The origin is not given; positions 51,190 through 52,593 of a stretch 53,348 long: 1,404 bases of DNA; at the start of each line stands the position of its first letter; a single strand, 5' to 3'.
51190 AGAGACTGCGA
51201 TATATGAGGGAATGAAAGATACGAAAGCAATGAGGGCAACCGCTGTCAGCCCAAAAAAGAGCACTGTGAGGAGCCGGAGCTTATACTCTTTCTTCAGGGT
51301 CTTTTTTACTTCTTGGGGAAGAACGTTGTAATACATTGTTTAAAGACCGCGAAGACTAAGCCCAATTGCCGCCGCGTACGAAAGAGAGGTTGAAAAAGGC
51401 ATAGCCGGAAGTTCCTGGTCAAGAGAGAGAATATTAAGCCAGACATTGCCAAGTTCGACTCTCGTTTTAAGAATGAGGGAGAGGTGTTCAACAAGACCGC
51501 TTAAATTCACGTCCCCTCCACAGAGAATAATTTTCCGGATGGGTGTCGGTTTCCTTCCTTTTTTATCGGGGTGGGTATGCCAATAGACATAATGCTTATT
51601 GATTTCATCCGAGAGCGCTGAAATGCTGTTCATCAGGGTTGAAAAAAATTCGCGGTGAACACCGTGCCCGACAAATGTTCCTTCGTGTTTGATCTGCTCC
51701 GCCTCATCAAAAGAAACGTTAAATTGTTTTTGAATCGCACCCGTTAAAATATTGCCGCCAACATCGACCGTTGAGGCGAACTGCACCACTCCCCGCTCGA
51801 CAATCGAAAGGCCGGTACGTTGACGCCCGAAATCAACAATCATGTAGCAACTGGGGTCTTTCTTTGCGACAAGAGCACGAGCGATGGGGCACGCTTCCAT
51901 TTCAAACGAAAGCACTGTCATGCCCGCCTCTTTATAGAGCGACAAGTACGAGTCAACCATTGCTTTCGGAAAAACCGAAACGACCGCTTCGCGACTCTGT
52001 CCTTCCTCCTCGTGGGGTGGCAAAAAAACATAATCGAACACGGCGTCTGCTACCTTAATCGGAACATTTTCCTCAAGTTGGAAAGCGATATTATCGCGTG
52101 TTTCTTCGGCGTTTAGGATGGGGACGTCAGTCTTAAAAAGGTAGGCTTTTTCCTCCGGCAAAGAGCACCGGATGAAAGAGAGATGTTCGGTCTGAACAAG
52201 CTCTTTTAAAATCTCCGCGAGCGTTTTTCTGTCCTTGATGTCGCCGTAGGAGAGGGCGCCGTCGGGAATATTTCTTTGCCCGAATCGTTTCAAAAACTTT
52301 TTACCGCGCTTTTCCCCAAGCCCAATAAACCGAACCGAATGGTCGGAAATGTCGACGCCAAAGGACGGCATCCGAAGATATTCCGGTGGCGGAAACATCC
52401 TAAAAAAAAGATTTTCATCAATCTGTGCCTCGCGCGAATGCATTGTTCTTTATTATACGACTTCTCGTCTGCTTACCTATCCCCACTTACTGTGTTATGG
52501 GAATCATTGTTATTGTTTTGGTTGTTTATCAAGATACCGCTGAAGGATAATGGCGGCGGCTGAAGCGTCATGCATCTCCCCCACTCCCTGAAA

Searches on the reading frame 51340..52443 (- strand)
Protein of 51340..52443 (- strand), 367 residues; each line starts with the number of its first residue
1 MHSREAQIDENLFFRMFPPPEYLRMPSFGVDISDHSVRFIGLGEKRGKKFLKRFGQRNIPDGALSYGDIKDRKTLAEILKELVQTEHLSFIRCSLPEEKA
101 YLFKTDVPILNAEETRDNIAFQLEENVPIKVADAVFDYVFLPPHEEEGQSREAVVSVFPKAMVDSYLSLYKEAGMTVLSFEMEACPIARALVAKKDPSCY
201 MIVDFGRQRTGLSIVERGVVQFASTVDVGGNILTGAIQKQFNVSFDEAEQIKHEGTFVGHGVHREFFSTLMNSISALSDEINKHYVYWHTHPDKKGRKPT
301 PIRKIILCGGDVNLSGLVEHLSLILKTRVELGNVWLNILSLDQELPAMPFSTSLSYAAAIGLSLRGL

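Call 89: search_protein_families(library=pfam, proteins=[window:51340-52443:-], max_evalue=0.001)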
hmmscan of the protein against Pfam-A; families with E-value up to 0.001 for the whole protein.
window:51340-52443:- (367 aa): 2 families
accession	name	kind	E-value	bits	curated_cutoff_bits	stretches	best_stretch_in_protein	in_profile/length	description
PF11104.14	PilM_2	-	1.6e-30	106.6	27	1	29-366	1-339/340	Type IV pilus assembly protein PilM;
PF14450.12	FtsA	-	1.3e-10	42.1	31.8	1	202-361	2-127/127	Cell division protein FtsA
